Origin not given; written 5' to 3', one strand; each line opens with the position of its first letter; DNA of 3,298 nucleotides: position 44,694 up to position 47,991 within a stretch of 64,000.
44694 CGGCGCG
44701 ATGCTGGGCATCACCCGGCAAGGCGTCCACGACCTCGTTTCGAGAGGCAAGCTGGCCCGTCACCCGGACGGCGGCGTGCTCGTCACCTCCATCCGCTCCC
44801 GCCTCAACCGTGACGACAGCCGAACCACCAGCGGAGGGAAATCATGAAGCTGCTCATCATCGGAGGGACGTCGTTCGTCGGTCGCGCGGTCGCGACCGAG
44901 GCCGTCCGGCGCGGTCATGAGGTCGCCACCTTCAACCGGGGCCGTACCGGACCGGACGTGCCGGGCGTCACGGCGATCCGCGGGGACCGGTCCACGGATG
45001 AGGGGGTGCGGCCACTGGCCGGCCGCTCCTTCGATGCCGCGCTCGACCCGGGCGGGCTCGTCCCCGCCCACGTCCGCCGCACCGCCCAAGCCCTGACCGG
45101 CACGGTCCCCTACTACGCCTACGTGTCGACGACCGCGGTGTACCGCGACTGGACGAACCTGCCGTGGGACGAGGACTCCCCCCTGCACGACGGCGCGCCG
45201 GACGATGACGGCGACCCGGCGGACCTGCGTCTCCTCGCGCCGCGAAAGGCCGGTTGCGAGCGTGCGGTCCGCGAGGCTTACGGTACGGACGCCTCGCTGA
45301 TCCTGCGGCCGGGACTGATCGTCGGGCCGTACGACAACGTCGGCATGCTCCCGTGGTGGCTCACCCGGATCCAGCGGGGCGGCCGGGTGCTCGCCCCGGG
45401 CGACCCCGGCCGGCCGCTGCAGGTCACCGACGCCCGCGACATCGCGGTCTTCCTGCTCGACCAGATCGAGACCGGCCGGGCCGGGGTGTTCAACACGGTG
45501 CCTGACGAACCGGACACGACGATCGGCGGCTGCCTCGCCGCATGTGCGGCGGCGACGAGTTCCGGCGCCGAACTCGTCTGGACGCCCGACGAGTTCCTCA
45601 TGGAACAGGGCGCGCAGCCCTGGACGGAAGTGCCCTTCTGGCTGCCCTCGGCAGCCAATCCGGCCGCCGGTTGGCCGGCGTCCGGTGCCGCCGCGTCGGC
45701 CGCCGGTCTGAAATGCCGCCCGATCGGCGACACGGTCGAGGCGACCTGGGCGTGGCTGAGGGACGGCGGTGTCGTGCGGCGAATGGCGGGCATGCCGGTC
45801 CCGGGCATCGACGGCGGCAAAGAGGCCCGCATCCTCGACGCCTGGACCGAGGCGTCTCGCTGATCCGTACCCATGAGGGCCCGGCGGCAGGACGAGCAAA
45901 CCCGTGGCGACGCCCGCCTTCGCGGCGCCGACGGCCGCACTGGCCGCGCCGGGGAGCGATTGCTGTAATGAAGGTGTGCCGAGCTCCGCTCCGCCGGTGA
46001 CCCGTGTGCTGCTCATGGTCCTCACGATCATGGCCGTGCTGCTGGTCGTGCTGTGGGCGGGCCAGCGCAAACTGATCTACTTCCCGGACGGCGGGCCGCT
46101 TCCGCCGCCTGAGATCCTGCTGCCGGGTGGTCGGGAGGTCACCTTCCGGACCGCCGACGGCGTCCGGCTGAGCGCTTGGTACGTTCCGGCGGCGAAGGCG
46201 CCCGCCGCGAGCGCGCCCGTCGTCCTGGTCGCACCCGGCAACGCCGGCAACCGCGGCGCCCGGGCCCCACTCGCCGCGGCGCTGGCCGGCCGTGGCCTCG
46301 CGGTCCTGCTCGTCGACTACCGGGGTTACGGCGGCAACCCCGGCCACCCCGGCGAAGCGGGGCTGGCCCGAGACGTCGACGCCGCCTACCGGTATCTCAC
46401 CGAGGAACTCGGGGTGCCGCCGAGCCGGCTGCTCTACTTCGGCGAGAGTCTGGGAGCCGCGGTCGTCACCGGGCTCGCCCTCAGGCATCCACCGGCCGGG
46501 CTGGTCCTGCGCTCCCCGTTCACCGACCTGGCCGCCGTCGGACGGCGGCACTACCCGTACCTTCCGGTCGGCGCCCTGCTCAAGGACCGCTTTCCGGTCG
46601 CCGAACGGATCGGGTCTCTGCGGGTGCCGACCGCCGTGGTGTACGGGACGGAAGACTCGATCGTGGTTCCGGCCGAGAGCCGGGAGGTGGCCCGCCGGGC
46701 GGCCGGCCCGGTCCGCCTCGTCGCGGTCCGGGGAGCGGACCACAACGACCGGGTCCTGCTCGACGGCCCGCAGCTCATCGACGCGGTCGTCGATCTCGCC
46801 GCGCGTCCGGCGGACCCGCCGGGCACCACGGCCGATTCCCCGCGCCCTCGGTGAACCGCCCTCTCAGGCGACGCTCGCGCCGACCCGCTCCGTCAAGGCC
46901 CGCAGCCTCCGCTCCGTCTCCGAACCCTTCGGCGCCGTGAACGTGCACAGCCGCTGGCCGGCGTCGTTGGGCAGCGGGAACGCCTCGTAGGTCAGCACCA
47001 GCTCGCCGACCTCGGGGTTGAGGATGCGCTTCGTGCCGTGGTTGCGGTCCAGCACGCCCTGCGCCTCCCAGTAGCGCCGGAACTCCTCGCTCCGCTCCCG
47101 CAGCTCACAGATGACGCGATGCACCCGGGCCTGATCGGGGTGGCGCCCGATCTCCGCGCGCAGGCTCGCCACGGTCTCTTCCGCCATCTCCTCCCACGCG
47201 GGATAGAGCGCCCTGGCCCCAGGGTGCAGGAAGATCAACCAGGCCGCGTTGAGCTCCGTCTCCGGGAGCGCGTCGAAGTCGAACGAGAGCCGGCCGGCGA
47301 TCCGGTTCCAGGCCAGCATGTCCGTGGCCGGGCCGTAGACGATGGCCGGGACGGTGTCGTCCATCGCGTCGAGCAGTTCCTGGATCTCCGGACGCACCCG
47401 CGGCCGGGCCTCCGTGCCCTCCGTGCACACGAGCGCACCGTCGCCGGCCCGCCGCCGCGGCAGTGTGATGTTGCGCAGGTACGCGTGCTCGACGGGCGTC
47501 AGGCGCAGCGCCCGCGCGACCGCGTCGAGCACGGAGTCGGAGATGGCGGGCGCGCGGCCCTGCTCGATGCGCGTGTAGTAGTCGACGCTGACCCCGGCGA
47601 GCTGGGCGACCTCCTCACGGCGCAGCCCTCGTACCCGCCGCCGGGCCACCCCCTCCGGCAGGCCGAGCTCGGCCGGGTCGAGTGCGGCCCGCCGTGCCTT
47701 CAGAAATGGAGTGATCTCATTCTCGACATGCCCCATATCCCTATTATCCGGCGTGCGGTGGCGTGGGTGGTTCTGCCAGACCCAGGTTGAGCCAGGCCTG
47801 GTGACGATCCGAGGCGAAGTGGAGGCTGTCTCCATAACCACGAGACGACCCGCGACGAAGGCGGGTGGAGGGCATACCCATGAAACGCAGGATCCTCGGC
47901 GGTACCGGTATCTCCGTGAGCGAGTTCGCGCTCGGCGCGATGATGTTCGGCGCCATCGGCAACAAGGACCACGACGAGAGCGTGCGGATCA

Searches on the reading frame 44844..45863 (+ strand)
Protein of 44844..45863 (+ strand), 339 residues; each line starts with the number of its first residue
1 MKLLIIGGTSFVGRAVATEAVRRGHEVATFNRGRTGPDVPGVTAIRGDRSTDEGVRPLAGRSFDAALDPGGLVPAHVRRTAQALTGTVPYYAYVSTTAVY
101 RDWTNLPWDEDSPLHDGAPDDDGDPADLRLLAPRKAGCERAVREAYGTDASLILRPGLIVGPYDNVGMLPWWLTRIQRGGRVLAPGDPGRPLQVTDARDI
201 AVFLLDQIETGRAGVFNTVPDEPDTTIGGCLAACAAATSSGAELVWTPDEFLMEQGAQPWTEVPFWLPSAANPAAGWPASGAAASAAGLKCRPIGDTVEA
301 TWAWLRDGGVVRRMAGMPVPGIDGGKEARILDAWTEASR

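Call 71: search_protein_families(library=pfam, proteins=[window:44844-45863:+], max_evalue=0.001)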
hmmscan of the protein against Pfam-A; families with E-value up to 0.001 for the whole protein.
window:44844-45863:+ (339 aa): 1 family
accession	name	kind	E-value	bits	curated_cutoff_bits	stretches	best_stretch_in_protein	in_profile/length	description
PF01370.27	Epimerase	-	7.7e-08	32.5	20.9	0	4-38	2-36/240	NAD dependent epimerase/dehydratase family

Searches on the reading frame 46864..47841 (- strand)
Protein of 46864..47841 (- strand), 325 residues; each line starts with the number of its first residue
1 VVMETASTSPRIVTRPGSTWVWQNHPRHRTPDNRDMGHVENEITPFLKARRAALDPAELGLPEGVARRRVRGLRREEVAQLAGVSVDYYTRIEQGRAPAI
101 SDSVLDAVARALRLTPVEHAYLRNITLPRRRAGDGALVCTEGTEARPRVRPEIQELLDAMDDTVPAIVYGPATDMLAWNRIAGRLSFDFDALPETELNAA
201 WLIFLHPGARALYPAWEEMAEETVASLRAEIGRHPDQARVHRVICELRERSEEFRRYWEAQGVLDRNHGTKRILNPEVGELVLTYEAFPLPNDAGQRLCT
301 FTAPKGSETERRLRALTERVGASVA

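Call 71: search_protein_families(library=pfam, proteins=[window:46864-47841:-], max_evalue=0.001)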
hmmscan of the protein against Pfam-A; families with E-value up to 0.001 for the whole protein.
window:46864-47841:- (325 aa): 4 families
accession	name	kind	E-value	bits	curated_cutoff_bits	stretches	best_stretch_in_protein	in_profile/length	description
PF17765.7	MLTR_LBD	-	2.4e-55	187.6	26.3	1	149-316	1-168/168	MmyB-like transcription regulator ligand binding domain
PF13560.12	HTH_31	-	1.2e-11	45.2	27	1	67-122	9-64/64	Helix-turn-helix domain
PF01381.28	HTH_3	-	6.4e-08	33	23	1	71-118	8-54/55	Helix-turn-helix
PF13443.12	HTH_26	-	0.00042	20.9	22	1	71-116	9-54/63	Cro/C1-type HTH DNA-binding domain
